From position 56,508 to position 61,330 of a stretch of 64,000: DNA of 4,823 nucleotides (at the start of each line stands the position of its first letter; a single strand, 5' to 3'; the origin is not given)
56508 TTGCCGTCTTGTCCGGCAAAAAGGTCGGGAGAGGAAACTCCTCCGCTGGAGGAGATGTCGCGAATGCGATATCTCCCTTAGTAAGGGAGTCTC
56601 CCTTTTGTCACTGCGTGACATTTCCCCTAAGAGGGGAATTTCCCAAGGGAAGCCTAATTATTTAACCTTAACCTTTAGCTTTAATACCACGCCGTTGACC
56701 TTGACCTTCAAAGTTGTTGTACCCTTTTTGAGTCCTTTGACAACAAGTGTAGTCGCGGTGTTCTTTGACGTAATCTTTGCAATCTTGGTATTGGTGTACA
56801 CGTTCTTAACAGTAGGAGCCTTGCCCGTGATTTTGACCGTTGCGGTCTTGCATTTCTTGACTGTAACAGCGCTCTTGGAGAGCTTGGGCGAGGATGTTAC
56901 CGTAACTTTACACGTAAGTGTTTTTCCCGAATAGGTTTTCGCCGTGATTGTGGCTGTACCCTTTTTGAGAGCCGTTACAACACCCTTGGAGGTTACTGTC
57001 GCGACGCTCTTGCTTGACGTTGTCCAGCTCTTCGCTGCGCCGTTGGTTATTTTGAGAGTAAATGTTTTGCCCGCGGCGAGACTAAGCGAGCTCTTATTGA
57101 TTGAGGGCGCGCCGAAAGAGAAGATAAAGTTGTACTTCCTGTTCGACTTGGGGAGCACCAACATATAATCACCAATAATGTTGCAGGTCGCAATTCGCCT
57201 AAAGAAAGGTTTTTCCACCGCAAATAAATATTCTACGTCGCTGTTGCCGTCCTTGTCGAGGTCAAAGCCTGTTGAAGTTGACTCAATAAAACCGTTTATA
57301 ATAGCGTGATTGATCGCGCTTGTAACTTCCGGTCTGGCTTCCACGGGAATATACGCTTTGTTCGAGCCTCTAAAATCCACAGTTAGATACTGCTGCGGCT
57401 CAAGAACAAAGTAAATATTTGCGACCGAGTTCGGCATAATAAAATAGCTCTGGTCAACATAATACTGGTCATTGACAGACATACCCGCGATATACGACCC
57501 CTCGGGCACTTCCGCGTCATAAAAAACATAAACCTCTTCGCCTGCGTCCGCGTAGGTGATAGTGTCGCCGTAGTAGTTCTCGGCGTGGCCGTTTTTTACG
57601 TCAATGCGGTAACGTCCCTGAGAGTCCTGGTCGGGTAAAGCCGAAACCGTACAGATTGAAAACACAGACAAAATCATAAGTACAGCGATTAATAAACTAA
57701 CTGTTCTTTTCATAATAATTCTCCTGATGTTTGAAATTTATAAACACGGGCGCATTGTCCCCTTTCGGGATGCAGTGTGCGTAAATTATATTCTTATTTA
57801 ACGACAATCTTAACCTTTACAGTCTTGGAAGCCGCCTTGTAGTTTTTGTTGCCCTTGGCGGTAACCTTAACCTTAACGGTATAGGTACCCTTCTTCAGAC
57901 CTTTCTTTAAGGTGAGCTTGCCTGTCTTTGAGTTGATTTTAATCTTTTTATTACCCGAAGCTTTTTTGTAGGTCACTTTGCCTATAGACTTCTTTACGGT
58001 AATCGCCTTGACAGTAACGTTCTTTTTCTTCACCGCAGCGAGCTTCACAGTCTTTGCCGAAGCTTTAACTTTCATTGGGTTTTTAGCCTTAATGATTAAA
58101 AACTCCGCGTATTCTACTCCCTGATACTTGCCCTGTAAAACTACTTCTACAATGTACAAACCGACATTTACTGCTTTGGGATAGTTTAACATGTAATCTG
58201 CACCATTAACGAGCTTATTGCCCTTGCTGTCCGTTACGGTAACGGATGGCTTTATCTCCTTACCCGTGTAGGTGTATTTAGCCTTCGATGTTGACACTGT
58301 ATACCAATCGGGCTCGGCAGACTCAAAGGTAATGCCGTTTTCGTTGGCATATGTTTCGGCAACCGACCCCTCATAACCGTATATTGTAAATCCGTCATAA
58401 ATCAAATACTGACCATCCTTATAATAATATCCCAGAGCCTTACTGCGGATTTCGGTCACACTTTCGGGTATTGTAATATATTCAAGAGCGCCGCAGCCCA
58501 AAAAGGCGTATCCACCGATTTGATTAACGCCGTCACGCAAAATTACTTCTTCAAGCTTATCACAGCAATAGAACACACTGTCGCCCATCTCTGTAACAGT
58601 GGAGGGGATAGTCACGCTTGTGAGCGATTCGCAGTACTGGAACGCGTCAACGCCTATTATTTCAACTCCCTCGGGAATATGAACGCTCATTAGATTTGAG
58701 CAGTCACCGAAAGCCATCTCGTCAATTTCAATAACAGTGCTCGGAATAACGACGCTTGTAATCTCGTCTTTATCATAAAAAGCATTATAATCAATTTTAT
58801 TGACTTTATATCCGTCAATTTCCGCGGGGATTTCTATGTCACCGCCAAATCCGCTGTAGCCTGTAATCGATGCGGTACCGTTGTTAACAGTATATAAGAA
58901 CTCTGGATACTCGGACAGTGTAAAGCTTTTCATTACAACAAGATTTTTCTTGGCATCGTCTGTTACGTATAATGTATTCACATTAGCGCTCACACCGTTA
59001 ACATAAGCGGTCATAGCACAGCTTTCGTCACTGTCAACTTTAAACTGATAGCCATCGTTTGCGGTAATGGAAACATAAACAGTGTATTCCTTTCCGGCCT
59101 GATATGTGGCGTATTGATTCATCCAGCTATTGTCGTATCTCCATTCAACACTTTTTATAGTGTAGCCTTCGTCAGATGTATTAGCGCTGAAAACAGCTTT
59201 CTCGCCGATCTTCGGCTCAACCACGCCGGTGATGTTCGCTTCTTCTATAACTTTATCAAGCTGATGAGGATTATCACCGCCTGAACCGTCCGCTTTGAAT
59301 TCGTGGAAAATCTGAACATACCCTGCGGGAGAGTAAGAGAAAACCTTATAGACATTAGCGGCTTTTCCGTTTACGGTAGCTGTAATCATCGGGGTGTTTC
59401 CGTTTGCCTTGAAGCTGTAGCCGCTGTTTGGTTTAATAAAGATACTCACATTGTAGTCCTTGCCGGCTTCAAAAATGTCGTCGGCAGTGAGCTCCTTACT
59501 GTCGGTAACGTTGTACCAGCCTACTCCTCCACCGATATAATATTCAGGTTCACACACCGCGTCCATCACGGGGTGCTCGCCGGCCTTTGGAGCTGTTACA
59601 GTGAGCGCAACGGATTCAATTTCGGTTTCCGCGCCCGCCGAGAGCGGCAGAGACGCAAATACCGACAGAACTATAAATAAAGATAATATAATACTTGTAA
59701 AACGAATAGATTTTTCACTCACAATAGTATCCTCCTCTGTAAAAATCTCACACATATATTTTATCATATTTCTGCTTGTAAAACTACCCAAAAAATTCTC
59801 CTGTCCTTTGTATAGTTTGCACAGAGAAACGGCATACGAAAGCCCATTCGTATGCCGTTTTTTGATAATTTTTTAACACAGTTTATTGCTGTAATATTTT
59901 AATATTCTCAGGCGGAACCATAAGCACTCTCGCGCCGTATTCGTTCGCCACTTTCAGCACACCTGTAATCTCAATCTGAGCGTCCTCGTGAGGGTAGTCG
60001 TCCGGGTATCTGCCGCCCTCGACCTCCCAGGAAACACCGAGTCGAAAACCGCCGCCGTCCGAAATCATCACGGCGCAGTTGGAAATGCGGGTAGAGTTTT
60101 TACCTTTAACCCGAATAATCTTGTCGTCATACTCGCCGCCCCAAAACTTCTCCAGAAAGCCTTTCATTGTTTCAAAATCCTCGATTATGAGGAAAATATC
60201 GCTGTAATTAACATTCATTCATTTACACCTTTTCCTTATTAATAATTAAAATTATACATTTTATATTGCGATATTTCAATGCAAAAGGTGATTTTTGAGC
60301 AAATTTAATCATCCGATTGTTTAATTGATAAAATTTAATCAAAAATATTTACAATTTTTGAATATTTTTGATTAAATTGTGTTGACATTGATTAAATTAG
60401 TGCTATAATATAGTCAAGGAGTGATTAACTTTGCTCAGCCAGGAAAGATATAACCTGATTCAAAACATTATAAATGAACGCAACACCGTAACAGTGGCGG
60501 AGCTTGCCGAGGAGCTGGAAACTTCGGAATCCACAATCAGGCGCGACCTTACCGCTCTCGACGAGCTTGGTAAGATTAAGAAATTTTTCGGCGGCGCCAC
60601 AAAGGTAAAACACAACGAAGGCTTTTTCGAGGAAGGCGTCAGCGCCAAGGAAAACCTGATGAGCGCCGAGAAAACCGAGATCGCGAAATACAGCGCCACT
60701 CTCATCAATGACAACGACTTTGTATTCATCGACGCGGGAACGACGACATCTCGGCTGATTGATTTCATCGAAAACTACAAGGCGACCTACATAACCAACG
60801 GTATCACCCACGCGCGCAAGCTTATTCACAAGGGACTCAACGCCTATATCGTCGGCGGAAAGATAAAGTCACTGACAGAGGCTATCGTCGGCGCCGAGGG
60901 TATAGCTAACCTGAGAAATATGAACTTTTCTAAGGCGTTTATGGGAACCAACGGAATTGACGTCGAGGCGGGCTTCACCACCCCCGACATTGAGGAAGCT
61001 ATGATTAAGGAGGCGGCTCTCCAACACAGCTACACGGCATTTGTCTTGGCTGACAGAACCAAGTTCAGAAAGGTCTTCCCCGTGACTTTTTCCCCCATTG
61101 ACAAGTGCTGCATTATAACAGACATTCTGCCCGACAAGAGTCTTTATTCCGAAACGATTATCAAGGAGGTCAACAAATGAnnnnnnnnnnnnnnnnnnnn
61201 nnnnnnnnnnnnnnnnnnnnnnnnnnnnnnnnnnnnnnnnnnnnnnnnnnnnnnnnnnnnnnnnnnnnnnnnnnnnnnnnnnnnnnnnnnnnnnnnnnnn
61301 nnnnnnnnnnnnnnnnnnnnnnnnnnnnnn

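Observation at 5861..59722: Shared ~95-aa Lys-rich C-terminal module on four unrelated secreted proteins: candidate dockerin-independent surface-anchoring signal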

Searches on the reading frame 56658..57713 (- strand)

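Call 10: search_protein_families(library=pfam, proteins=[window:56658-57713:-], max_evalue=0.1)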
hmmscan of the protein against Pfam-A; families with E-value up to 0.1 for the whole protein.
window:56658-57713:- (351 aa): 4 families
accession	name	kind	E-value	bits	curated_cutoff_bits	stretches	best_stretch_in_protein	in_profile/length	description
PF02368.24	Big_2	-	4.7e-06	26.9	22.8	1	205-269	7-78/79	Bacterial Ig-like domain (group 2)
PF22359.2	Big-like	-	0.00011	22.8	27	1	236-273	11-47/48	Bacterial Ig-like domain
PF23839.1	DUF7209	-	0.043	13.9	27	0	87-134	14-61/77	Family of unknown function (DUF7209)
PF23486.1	Ig_TMEM132_5th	-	0.094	13.3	28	0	208-258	66-116/137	TMEM132 fifth domain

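Call 12: search_protein_families(library=ncbifam, proteins=[window:56658-57713:-], max_evalue=0.1)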
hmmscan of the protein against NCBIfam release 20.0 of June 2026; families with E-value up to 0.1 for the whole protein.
window:56658-57713:- (351 aa): 0 families

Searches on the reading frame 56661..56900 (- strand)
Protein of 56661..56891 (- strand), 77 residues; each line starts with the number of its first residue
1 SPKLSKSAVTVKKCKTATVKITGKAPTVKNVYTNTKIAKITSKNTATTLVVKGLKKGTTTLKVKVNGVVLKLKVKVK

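Call 59: search_protein_families(library=pfam, proteins=[window:56661-56891:-], max_evalue=1)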
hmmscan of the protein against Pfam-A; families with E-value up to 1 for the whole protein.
seq(77 aa): 6 families
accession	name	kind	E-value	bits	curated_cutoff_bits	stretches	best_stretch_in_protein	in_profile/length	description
PF24935.1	Ig_NUP210_6th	-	0.015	15.7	27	1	4-66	26-85/86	NUP210-like, Ig-like domain 6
PF23924.1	DUF7263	-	0.03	14.4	27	1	7-76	134-205/222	Family of unknown function (DUF7263)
PF24668.1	KH_Vigilin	-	0.067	13.2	27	1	33-54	11-32/50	Vigilin KH domain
PF08603.16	CAP_C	-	0.084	12.9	23.8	1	6-28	31-53/157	Adenylate cyclase associated (CAP) C terminal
PF13629.12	T2SS-T3SS_pil_N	-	0.087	13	23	1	10-76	6-71/72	Pilus formation protein N terminal region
PF24991.2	Ig_NUP210_4th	-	0.63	10.2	25.2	1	41-69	48-75/79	NUP210 forth Ig-like domain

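Call 66: predict_structure(alignment_id=A4)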
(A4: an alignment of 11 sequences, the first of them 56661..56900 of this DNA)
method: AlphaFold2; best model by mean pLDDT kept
length: 80 residues; sequences in the alignment: 11
mean_pLDDT: 80.1   pTM: 0.68
mean pLDDT of the five models: 80.1, 80.0, 78.8, 44.4, 39.1
residues with pLDDT >= 90: 22; 70-90: 41; 50-70: 16; < 50: 1
segments of 3 or more residues with pLDDT < 50: none
pLDDT, mean of each block of 10 residues (from residue 1): 74 92 72 70 73 89 83 88
secondary structure, 60 per line:
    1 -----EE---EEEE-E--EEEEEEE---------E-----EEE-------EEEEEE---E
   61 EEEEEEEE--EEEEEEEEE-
elements in order: E11-14 E19-25 E41-43 E51-56 E60-68 E71-79

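Call 68: fold_search(model_id=the predicted structure, library=pdb)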
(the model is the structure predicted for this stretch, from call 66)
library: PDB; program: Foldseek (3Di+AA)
matches with E <= 10: 1968; with E <= 0.001: 3
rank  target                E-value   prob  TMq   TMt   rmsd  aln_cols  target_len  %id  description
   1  4uic                  1.5e-04  1.00  0.80  0.11   2.8        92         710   26  Crystal structure of the S-layer protein rSbsC(31-844) (released 2016-04-13)
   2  4uj6                  1.9e-04  1.00  0.78  0.10   2.9        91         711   26  Structure of surface layer protein SbsC, domains 1-6 (released 2016-04-27)
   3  4uid_B                3.2e-04  1.00  0.78  0.39   3.0        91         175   25  Crystal structure of the S-layer protein SbsC domains 4 and 5 (released 2016-04-13)
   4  4uj7                  1.3e-03  1.00  0.80  0.34   2.5        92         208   25  Structure of the S-layer protein SbsC, domains 5-6 (released 2016-04-27)
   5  7z4f_G                1.7e-03  1.00  0.78  0.08   2.2        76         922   20  Tail of phage SU10 genome release intermediate (released 2022-08-17)
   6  6v3p_C                2.5e-03  1.00  0.43  0.36   5.6        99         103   16  The BIgI domain of beta protein from S. agalactiae bound to CEACAM1 (released 2020-12-02)
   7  4uid_A                2.8e-03  1.00  0.77  0.33   3.5        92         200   25  Crystal structure of the S-layer protein SbsC domains 4 and 5 (released 2016-04-13)
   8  7quz_AAA              4.1e-03  1.00  0.71  0.34   2.6        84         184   17  Crystal structure of the SeMet octameric C-terminal Big_2-CBM56 domains from Paenibacillus illinoisensis (Bacillus c (released 2023-02-01)
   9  7z4b_DW               5.4e-03  1.00  0.79  0.08   2.3        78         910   20  Bacteriophage SU10 virion (C1) (released 2022-12-28)
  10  2mh4_MODEL_1_A        5.7e-03  1.00  0.65  0.58   3.4        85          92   21  Solution structure of the Big domain from Leptospira interrogans (released 2013-12-11)
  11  5jdd                  8.4e-03  1.00  0.57  0.22   4.3        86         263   15  Crystal structure of I9-I11 tandem from titin (P212121) (released 2016-09-14)
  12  7quz_DDD              9.4e-03  1.00  0.70  0.33   2.7        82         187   15  Crystal structure of the SeMet octameric C-terminal Big_2-CBM56 domains from Paenibacillus illinoisensis (Bacillus c (released 2023-02-01)
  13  7z47_G                1.0e-02  1.00  0.76  0.08   2.4        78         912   20  Tail of bacteriophage SU10 (released 2022-08-10)
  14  5fka_A                1.1e-02  0.95  0.38  0.22   5.9       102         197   11  Crystal structure of staphylococcal enterotoxin E in complex with a T cell receptor (released 2016-05-25)
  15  3tcx_A                1.3e-02  1.00  0.58  0.56   3.8        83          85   13  Structure of Engineered Single Domain ICAM-1 D1 with High-Affinity aL Integrin I Domain of Native C-Terminal Helix Con (released 2011-08-31)
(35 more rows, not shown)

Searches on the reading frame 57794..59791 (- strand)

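Call 10: search_protein_families(library=pfam, proteins=[window:57794-59791:-], max_evalue=0.1)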
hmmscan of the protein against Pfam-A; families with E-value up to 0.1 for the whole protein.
window:57794-59791:- (665 aa): 6 families
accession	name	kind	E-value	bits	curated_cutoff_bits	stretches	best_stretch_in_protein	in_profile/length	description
PF13306.12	LRR_5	-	1.4e-34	119.2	27.7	1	332-453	2-120/127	BspA type Leucine rich repeat region (6 copies)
PF00028.23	Cadherin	-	0.00051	20.8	28.8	1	593-663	17-91/93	Cadherin domain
PF22352.2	K319L-like_PKD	-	0.0055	17.1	27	1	589-653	11-78/84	K319L-like, PKD domain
PF07495.19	Y_Y_Y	-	0.035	14.4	26.6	1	631-661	34-65/65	Y_Y_Y domain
PF23616.1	Ig_GEX2_N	-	0.047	14.3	27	1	222-311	6-98/105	GEX2 N-terminal Ig-like domain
PF01835.25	MG2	-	0.053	14.3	32.8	0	571-652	15-91/96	MG2 domain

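Call 12: search_protein_families(library=ncbifam, proteins=[window:57794-59791:-], max_evalue=0.1)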
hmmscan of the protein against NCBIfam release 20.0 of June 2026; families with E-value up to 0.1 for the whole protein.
window:57794-59791:- (665 aa): 2 families
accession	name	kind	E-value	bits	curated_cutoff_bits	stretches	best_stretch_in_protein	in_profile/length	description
NF047961.1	adhesin_HupY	equivalog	5.1e-10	38.1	1250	2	298-430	143-273/978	leucine-rich repeat adhesin HupY/LrrG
NF009716.0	PRK13244.1-2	subfamily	0.017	15.4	197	1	28-82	3-62/138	protease inhibitor protein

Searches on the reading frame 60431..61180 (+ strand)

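Call 27: search_protein_families(library=pfam, proteins=[window:60431-61180:+], max_evalue=0.001)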
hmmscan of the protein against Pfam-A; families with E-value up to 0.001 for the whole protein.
window:60431-61180:+ (249 aa): 5 families
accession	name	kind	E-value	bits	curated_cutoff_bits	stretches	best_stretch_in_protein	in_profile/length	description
PF00455.28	DeoRC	-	4.5e-42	144.2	31.8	1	78-231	3-159/160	DeoR C terminal sensor domain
PF08220.18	HTH_DeoR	-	6.1e-14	52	21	1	6-59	1-54/57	DeoR-like helix-turn-helix domain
PF08279.18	HTH_11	-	2e-09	37.6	25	1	7-48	3-45/55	HTH domain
PF25212.1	HVO_A0114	-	0.00024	21.2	27.6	1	2-51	20-68/84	HVO_A0114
PF12840.13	HTH_20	-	0.00036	20.9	27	1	5-45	5-44/51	Helix-turn-helix domain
